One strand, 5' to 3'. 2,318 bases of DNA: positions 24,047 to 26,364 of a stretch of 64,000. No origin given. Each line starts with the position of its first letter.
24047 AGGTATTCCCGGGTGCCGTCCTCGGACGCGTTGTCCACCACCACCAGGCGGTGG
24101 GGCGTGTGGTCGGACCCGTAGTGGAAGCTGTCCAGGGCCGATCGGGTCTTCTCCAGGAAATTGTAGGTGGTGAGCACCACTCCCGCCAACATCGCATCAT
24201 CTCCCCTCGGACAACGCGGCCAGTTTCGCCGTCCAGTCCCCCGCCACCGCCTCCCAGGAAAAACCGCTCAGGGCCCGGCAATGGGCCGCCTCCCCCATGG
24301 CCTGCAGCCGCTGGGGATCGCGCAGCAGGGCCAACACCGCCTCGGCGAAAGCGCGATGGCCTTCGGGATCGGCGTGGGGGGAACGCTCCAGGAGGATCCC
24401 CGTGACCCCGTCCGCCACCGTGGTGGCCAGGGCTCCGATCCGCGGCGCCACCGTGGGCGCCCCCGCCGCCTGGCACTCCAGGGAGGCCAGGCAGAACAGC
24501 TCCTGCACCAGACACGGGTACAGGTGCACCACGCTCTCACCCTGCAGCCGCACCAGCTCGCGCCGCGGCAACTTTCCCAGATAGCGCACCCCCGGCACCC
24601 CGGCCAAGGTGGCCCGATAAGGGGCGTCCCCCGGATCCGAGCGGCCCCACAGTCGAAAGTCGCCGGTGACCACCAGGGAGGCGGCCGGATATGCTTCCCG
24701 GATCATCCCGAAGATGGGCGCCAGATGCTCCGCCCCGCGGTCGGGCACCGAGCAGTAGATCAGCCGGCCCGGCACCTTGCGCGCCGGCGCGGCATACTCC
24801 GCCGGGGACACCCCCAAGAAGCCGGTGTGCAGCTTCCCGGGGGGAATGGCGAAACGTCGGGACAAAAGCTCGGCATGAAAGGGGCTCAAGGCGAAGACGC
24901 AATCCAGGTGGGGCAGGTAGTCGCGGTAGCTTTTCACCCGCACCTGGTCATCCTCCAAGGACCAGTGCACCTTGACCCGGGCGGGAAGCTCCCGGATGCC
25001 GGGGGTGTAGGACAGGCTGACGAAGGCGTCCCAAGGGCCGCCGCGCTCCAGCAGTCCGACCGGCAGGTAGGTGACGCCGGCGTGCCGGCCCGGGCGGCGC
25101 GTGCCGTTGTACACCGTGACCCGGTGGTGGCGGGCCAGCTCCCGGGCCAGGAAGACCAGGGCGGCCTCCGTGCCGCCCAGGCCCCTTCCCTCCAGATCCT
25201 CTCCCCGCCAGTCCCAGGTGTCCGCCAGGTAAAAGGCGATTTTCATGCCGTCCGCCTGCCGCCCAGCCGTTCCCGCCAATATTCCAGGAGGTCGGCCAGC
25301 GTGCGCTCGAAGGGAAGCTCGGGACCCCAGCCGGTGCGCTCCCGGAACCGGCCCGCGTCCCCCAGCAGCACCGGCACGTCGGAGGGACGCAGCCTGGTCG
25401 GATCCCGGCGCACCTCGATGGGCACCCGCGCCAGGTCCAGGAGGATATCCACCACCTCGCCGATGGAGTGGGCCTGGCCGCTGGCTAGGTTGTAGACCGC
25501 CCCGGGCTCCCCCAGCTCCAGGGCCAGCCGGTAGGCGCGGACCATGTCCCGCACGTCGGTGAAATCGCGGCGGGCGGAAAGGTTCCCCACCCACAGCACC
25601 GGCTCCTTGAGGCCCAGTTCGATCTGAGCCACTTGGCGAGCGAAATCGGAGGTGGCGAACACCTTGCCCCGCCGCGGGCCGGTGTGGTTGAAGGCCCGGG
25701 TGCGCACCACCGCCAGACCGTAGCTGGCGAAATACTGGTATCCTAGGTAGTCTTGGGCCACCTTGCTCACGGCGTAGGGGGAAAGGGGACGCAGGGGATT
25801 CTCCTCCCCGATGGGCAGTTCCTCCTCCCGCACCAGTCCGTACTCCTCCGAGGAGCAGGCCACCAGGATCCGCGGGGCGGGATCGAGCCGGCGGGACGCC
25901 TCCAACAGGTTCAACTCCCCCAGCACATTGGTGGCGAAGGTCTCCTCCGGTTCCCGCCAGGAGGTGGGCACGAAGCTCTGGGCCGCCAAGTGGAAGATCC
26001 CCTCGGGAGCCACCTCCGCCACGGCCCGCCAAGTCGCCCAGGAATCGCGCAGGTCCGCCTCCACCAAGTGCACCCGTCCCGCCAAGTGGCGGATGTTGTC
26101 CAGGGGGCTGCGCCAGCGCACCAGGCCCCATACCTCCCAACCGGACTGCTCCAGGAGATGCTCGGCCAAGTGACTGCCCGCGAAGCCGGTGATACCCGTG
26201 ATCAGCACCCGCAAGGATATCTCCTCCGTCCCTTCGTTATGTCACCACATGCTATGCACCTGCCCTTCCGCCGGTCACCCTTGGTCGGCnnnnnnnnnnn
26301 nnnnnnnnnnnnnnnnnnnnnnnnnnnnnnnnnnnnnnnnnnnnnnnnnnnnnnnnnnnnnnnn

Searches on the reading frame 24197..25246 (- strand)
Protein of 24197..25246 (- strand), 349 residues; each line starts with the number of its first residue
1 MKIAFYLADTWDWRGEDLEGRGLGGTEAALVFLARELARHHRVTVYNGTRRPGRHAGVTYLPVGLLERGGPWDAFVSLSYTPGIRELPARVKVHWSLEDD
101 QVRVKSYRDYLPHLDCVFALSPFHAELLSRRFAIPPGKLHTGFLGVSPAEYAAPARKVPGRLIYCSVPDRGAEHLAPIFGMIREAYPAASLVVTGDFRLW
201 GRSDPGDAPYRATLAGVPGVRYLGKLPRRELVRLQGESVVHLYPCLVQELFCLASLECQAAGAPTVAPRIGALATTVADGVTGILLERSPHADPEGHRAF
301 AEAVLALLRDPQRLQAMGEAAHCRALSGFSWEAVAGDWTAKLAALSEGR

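Call 4: search_protein_families(library=pfam, proteins=[window:24197-25246:-], max_evalue=0.01)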
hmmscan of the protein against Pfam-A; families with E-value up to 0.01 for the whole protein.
window:24197-25246:- (349 aa): 4 families
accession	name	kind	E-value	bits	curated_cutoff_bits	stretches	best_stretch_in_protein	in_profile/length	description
PF13692.12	Glyco_trans_1_4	-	3.8e-11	43.9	27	1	169-310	14-142/142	Glycosyl transferases group 1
PF00534.26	Glycos_transf_1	-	3.2e-10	40.3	26.4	1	171-321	29-169/172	Glycosyl transferases group 1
PF13439.12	Glyco_transf_4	-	7.2e-06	26.6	28.5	0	24-80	2-60/170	Glycosyltransferase Family 4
PF13524.12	Glyco_trans_1_2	-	1.8e-05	25.1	25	1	196-337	16-141/144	Glycosyl transferase-like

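Call 5: search_protein_families(library=ncbifam, proteins=[window:24197-25246:-], max_evalue=0.01)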
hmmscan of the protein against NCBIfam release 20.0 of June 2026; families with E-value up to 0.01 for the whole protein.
window:24197-25246:- (349 aa): 11 families
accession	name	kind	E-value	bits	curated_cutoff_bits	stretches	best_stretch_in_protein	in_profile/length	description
TIGR03449.1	mycothiol_MshA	equivalog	6.2e-16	58.3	462.5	1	220-337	286-395/406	D-inositol-3-phosphate glycosyltransferase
TIGR02149.1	glgA_Coryne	subfamily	9.5e-15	54.6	302.4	1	225-336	271-381/391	glycogen synthase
TIGR03999.1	thiol_BshA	equivalog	2.3e-07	30.1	273.7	1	220-334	257-362/375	N-acetyl-alpha-D-glucosaminyl L-malate synthase BshA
NF041876.1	EPS_EpsE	equivalog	4.4e-07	29.5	400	1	248-335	305-386/389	exopolysaccharide biosynthesis GT4 family glycosyltransferase EpsE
NF012028.0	PRK15484.1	subfamily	6.3e-07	28.8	618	1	167-339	203-372/380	lipopolysaccharide N-acetylglucosaminyltransferase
TIGR03088.1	stp2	hypoth_equivalog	4.9e-06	25.8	409.05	1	252-337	286-365/374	TIGR03088 family PEP-CTERM/XrtA system glycosyltransferase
NF053787.1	GlcN_PG_synth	equivalog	6e-06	25.3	480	1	248-344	271-358/361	N-acetylglucosaminyl phosphatidylglycerol synthase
TIGR04047.1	MSMEG_0565_glyc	hypoth_equivalog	8e-06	25.2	259.85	1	178-336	214-365/373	MSMEG_0565 family glycosyltransferase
NF001901.0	PRK00654.1-5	equivalog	3.6e-05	22.4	649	1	252-335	404-481/502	glycogen synthase GlgA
NF038255.1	exopoly_VpsD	equivalog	0.0027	16.6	300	1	220-274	265-318/381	VpsD family glycosyltransferase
NF038229.1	Glyco4_Geo_Pelo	equivalog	0.0032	16.6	400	1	211-329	211-320/338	GPMC system family 4 glycosyltransferase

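Call 19: list_cluster_members(proteins=[P0001, window:24197-25246:-, window:19011-19973:-, window:32341-33369:-])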
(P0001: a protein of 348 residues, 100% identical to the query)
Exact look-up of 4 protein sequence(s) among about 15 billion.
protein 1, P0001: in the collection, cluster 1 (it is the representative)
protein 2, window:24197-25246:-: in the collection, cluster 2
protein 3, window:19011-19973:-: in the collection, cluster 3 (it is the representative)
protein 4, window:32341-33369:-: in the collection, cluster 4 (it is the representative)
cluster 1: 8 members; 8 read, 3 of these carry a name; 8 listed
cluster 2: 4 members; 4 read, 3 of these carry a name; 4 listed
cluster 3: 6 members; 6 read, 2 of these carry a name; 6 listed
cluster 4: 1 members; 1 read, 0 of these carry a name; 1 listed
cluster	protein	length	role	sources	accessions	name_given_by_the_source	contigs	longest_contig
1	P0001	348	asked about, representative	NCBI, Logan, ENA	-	-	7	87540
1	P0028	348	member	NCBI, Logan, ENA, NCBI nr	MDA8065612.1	MAG: glycosyltransferase family 4 protein [Thermaerobacter sp.] | glycosyltransferase family 4 protein [Thermaerobacter sp.]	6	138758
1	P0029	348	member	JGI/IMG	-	glycosyltransferase involved in cell wall biosynthesis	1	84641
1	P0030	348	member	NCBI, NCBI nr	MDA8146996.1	MAG: glycosyltransferase family 4 protein [Thermaerobacter sp.] | glycosyltransferase family 4 protein [Thermaerobacter sp.]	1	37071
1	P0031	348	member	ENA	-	-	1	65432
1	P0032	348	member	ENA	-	-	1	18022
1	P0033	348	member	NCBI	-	-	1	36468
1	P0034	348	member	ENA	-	-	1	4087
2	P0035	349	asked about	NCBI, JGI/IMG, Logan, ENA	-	glycosyltransferase involved in cell wall biosynthesis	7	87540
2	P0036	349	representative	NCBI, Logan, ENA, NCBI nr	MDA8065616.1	MAG: glycosyltransferase family 4 protein [Thermaerobacter sp.] | glycosyltransferase family 4 protein [Thermaerobacter sp.]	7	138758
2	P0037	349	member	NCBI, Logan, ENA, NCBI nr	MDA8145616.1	MAG: glycosyltransferase family 4 protein [Thermaerobacter sp.] | glycosyltransferase family 4 protein [Thermaerobacter sp.]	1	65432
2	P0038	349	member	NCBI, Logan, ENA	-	-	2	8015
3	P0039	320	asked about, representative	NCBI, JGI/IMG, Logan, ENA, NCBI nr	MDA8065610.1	MAG: GDP-mannose 4,6-dehydratase [Thermaerobacter sp.] | GDP-4-dehydro-6-deoxy-D-mannose reductase | GDP-mannose 4,6-dehydratase [Thermaerobacter sp.]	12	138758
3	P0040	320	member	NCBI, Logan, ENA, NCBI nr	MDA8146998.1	MAG: GDP-mannose 4,6-dehydratase [Thermaerobacter sp.] | GDP-mannose 4,6-dehydratase [Thermaerobacter sp.]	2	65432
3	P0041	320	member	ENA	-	-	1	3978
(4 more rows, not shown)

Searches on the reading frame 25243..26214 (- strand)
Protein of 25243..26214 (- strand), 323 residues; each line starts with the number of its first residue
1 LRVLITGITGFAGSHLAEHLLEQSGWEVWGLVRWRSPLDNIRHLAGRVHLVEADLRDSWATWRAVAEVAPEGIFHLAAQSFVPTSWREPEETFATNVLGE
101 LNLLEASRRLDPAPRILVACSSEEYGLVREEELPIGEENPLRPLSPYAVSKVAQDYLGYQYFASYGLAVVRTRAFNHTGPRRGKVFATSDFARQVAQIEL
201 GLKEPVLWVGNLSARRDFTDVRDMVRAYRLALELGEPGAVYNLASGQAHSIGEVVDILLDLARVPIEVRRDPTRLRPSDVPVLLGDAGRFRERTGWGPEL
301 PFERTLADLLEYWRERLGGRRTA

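Call 4: search_protein_families(library=pfam, proteins=[window:25243-26214:-], max_evalue=0.01)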
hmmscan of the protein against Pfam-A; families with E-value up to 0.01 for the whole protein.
window:25243-26214:- (323 aa): 7 families
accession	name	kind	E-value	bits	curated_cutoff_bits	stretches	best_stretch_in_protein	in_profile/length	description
PF16363.11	GDP_Man_Dehyd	-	7.6e-81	272.6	27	1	4-308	1-331/332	GDP-mannose 4,6 dehydratase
PF01370.27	Epimerase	-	1.7e-56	191.8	20.9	1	3-244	1-240/240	NAD dependent epimerase/dehydratase family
PF02719.21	Polysacc_synt_2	-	9e-09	35.4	20.2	1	3-110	1-118/293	Polysaccharide biosynthesis protein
PF04321.23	RmlD_sub_bind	-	3.6e-07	30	27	1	1-154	1-132/287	RmlD substrate binding domain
PF07993.18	NAD_binding_4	-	0.00011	22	20.1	1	5-40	1-41/258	Male sterility protein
PF01073.25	3Beta_HSD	-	0.00022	20.8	22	1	4-124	1-118/280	3-beta hydroxysteroid dehydrogenase/isomerase family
PF13460.12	NAD_binding_10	-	0.00068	20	27.2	1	7-66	1-59/184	NAD(P)H-binding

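Call 5: search_protein_families(library=ncbifam, proteins=[window:25243-26214:-], max_evalue=0.01)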
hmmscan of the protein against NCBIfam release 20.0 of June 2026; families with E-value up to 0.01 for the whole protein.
window:25243-26214:- (323 aa): 30 families (the best 25 are shown)
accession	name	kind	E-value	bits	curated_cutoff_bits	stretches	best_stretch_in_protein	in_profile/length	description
TIGR01472.1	gmd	equivalog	9e-52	176.4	415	1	3-311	3-336/342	GDP-mannose 4,6-dehydratase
TIGR04180.1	EDH_00030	hypoth_equivalog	2.5e-46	158.1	475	1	3-299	1-295/297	NAD-dependent 4,6-dehydratase LegB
TIGR01181.1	dTDP_gluc_dehyt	equivalog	7.3e-37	127.2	365.1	1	2-313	1-311/321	dTDP-glucose 4,6-dehydratase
TIGR01179.1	galE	equivalog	9.7e-32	110.1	262.3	1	2-311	1-323/332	UDP-glucose 4-epimerase GalE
TIGR02622.1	CDP_4_6_dhtase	equivalog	1.7e-27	96.5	278.45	1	2-315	6-332/352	CDP-glucose 4,6-dehydratase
NF011728.1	PRK15181.1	equivalog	7.9e-20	71.1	760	1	2-260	17-280/348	Vi polysaccharide biosynthesis UDP-N-acetylglucosaminuronic acid C-4 epimerase TviC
NF008872.0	PRK11908.1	equivalog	5.6e-17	61.8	294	1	2-263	3-272/349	bifunctional UDP-4-keto-pentose/UDP-xylose synthase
TIGR02197.1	heptose_epim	equivalog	3.3e-16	59.4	274.6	1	3-275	1-275/316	ADP-glyceromanno-heptose 6-epimerase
NF007582.0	PRK10217.1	equivalog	4.2e-16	59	698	1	2-260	3-268/355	dTDP-glucose 4,6-dehydratase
NF007490.0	PRK10084.1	subfamily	6.2e-16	58.3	649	2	1-109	1-113/361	dTDP-glucose 4,6-dehydratase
TIGR03466.1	HpnA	hypoth_equivalog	1.4e-15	57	367.65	1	1-245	1-230/327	hopanoid-associated sugar epimerase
NF007956.0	PRK10675.1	subfamily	3.3e-15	56.1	394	1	1-297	1-313/338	UDP-glucose 4-epimerase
NF052578.1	StrlDmthSdmBMthl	equivalog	1.3e-13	51.4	600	1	1-265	1-248/328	sterol demethylase protein SdmB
NF043036.1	ErythonDh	equivalog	3e-12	46.4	325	1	1-161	1-163/321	D-erythronate dehydrogenase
NF005998.1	PRK08125.1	equivalog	4e-12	45.3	777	1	2-228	317-547/649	bifunctional UDP-4-amino-4-deoxy-L-arabinose formyltransferase/UDP-glucuronic acid oxidase ArnA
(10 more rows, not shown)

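Call 26: search_solved_structures(query=window:25243-26214:-, max_evalue=1e-20)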
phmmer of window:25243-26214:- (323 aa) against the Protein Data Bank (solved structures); distinct sequences matched with E-value up to 1e-20: 29.
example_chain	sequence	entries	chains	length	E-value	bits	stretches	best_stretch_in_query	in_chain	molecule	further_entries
2pk3_A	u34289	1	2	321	3.9e-84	285.7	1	1-315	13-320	GDP-6-deoxy-D-lyxo-4-hexulose reductase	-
7us5_A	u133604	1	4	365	3.2e-65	223.6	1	3-317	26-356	GDP-D-GLYCERO-D-MANNO-HEPTOSE 4,6-DEHYDRATASE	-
6x3b_A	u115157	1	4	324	6.3e-56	193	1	2-317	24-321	GDP-6-deoxy-D-mannose reductase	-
1db3_A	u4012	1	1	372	9.8e-45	156.2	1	3-278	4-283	GDP-MANNOSE 4,6-DEHYDRATASE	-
1rpn_A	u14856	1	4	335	3.2e-44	154.6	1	3-311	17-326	GDP-mannose 4,6-dehydratase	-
7kf3_A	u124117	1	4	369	2.1e-43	151.9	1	3-258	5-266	GDP-mannose 4,6-dehydratase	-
5uzh_A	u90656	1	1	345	3.4e-43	151.2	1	3-256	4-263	NafoA.00085.b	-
4lw8_A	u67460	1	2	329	3.3e-40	141.4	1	2-314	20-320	Putative epimerase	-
2z1m_A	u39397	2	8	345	6.1e-40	140.5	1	2-316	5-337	GDP-D-mannose dehydratase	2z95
1n7g_A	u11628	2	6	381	7.4e-40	140.2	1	3-308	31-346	GDP-D-mannose-4,6-dehydratase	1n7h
6gpj_A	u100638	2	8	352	1.4e-38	136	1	3-256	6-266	GDP-mannose 4,6 dehydratase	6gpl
5in4_A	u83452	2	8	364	1.7e-38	135.7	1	3-256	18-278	GDP-mannose 4,6 dehydratase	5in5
1t2a_A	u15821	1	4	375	1.9e-38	135.6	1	3-256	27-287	GDP-mannose 4,6 dehydratase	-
6q94_B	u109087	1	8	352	4.6e-38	134.3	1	3-256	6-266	GDP-mannose 4,6 dehydratase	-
6gpk_A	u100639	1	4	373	4.7e-38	134.3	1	3-256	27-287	GDP-mannose 4,6 dehydratase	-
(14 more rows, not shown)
